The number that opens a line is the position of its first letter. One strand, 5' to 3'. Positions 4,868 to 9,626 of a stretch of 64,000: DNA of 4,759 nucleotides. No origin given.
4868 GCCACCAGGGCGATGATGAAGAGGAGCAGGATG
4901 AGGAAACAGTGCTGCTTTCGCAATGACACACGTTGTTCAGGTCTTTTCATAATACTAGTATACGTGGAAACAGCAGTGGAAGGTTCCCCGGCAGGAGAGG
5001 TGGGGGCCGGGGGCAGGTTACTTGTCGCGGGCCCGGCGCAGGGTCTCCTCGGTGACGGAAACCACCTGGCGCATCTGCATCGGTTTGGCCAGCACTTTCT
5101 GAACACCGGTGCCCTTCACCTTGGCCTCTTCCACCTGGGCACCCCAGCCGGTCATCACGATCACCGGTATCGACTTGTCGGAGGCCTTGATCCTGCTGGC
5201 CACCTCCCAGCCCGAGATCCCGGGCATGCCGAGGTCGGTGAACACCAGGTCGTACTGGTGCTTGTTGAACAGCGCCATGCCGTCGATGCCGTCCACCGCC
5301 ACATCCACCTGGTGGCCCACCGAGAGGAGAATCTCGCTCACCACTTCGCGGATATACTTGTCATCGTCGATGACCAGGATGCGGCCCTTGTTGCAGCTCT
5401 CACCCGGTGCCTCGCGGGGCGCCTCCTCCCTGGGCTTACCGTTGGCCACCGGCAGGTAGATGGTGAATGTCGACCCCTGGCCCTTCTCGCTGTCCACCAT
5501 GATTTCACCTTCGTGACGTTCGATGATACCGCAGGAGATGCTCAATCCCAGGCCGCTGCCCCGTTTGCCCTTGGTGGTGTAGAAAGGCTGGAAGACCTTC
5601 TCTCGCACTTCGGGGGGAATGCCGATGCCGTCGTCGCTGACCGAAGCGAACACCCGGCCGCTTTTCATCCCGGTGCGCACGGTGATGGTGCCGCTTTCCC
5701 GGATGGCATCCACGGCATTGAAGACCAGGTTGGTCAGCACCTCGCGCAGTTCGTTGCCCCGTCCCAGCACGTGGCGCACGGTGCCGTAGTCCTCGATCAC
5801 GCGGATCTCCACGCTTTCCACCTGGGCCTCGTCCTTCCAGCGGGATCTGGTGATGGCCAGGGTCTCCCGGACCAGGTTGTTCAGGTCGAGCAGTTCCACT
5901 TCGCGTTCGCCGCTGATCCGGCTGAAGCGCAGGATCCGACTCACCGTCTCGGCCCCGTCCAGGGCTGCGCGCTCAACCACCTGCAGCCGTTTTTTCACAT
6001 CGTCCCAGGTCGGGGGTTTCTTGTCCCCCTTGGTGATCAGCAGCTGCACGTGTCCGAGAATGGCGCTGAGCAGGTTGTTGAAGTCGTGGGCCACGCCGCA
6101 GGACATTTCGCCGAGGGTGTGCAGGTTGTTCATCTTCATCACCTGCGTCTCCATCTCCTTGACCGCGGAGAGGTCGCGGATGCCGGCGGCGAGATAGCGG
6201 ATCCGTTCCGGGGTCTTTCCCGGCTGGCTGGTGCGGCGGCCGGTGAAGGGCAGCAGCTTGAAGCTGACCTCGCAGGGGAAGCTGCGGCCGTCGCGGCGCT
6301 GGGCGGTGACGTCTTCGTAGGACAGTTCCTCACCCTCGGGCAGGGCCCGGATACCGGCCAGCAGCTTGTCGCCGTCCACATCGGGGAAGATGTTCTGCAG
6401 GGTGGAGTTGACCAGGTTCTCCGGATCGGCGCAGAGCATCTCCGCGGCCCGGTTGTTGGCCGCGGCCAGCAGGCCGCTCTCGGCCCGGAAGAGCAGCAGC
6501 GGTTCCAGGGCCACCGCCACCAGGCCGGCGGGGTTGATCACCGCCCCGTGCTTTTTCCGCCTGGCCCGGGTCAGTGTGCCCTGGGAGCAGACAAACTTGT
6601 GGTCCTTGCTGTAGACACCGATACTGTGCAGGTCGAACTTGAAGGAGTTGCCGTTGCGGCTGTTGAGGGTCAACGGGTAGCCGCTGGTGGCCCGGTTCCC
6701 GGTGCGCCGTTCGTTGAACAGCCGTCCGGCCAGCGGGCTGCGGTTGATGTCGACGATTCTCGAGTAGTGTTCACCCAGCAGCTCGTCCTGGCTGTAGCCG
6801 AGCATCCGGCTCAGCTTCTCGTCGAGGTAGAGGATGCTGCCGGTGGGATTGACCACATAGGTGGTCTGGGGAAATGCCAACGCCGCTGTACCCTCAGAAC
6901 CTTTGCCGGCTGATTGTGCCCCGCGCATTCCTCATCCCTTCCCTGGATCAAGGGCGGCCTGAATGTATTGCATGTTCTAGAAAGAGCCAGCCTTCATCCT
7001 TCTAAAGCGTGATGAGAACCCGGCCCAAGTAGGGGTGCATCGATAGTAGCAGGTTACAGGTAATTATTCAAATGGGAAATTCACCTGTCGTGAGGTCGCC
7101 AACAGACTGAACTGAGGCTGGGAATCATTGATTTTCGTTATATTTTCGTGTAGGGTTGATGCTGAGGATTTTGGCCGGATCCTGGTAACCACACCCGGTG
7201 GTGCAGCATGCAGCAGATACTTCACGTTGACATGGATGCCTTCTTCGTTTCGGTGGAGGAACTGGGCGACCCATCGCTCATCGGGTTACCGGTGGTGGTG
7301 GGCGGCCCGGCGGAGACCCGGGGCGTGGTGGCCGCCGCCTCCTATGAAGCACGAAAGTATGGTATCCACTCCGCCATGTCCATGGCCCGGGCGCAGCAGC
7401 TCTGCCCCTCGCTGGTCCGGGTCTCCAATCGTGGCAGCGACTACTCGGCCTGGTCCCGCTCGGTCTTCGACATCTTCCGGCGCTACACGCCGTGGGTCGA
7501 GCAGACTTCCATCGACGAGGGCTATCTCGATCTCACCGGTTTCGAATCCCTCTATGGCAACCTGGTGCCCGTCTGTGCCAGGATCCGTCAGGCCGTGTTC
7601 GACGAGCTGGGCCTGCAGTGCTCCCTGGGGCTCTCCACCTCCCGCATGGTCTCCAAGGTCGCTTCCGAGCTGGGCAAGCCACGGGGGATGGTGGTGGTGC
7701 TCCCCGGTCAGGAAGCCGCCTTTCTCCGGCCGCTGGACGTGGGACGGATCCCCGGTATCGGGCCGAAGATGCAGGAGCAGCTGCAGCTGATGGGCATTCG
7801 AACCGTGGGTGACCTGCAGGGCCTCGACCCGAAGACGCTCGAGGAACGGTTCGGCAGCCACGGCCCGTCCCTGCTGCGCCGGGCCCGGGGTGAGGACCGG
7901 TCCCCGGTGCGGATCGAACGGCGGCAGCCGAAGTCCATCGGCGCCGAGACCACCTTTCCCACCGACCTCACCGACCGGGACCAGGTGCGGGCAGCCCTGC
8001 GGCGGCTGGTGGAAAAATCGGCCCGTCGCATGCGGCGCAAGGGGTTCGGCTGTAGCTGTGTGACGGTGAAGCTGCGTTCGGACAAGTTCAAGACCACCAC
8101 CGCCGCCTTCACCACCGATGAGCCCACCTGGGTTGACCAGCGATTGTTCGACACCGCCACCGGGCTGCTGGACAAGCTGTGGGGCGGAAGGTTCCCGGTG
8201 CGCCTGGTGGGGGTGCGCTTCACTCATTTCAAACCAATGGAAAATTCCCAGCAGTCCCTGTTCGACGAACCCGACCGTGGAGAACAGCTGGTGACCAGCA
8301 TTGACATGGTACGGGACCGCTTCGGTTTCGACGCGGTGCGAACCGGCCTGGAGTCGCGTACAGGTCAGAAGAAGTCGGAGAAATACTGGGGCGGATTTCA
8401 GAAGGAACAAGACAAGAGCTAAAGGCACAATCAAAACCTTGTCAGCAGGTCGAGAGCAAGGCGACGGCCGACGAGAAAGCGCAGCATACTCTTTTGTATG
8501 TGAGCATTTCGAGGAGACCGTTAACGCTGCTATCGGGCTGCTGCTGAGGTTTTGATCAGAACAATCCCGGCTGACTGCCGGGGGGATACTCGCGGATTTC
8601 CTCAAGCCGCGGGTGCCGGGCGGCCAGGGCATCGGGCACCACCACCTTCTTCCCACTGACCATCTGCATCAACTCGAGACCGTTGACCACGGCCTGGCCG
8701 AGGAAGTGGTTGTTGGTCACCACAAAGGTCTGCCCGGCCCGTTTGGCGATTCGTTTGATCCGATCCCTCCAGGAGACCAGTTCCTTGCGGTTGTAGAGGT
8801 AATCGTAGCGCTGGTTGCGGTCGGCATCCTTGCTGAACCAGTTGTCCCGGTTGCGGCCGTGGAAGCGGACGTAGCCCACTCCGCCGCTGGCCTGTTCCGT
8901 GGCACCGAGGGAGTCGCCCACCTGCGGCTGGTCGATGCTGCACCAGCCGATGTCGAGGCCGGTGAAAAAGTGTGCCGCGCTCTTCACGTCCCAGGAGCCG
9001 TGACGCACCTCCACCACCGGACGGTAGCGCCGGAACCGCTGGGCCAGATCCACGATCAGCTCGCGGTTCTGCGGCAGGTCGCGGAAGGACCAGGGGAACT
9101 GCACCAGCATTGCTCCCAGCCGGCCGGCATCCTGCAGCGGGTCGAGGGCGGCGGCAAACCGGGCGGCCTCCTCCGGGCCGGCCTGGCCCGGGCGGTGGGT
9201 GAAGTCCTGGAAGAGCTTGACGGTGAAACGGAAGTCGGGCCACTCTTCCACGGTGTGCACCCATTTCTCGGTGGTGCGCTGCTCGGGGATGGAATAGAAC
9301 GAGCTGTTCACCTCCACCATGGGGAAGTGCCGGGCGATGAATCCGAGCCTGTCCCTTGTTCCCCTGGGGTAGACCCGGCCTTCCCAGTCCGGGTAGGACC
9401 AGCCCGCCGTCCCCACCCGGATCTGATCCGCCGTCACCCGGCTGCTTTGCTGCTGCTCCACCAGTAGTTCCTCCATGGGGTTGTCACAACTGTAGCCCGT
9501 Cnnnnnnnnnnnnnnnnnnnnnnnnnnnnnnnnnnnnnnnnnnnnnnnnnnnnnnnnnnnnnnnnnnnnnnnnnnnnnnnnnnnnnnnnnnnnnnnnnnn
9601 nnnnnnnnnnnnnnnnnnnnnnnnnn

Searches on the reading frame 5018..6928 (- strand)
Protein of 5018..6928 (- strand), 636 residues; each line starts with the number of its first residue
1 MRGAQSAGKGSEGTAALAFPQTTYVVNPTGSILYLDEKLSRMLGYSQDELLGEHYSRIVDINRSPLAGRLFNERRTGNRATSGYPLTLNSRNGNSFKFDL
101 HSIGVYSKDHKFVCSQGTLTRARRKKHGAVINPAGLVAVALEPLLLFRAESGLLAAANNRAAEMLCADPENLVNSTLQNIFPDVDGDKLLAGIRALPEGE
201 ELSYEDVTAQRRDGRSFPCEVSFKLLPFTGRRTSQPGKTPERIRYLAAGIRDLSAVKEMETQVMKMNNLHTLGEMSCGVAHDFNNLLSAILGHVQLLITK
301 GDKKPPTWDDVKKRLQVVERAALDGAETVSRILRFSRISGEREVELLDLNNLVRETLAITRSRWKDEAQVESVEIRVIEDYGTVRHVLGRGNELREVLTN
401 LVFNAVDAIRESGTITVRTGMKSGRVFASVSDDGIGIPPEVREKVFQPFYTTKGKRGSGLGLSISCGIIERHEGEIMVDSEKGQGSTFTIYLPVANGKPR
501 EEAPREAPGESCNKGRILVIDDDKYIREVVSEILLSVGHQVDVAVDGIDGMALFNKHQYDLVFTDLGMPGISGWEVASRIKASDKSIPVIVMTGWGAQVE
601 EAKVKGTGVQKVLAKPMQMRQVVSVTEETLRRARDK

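Call 20: search_protein_families(library=pfam, proteins=[window:5018-6928:-], max_evalue=0.001)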
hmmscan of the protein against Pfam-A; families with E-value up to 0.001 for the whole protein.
window:5018-6928:- (636 aa): 6 families
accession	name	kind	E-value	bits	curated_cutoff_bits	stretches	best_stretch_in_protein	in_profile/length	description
PF02518.31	HATPase_c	-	3.6e-26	92.2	26.4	1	392-495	4-110/111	Histidine kinase-, DNA gyrase B-, and HSP90-like ATPase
PF00072.30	Response_reg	-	3.9e-23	82.2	30.2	1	517-624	1-108/111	Response regulator receiver domain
PF13426.13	PAS_9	-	2.2e-11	44.4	27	1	24-111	5-90/103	PAS domain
PF00989.32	PAS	-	7.3e-09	36.1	22.6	1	20-115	11-106/113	PAS fold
PF08448.16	PAS_4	-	7.5e-07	29.8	23.1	0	154-222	17-84/110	PAS fold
PF00512.31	HisKA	-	1.4e-06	28.7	26.9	1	273-339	3-64/66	His Kinase A (phospho-acceptor) domain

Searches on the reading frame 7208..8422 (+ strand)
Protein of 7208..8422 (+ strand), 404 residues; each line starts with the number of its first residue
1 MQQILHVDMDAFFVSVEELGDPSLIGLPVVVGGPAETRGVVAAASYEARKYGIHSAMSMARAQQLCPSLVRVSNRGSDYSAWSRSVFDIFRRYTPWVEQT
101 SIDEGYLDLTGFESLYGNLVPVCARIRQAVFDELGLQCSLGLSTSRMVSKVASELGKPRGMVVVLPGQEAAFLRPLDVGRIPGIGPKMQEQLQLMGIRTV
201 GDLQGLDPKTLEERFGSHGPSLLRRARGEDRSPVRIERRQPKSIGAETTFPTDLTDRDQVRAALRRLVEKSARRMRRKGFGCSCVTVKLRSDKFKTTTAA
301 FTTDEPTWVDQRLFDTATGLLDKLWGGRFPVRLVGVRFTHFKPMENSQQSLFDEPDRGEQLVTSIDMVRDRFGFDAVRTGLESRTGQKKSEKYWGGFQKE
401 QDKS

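Call 20: search_protein_families(library=pfam, proteins=[window:7208-8422:+], max_evalue=0.001)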
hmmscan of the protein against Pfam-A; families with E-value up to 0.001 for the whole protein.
window:7208-8422:+ (404 aa): 5 families
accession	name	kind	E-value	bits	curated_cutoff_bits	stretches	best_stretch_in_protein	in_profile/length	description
PF00817.25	IMS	-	6e-47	159.7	23.2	1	7-154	1-148/148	impB/mucB/samB family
PF11799.13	IMS_C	-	1.1e-31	109.9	20.7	1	241-351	1-109/109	impB/mucB/samB family C-terminal domain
PF21999.2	IMS_HHH_1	-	6.7e-09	36.5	27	1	181-230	3-53/53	DNA polymerase-iota, thumb domain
PF11798.14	IMS_HHH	-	1.4e-07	31.8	24.4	1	169-197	4-32/32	IMS family HHH motif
PF11731.14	Cdd1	-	2.7e-05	24.7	25.5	1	179-215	9-45/86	Pathogenicity locus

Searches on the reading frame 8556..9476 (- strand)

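Call 20: search_protein_families(library=pfam, proteins=[window:8556-9476:-], max_evalue=0.001)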
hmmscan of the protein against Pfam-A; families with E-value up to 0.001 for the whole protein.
window:8556-9476:- (306 aa): 1 family
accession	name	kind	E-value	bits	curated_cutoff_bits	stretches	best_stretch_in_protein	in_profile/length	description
PF01904.24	DUF72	-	7e-53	180.3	25.3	1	36-272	1-217/217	Protein of unknown function DUF72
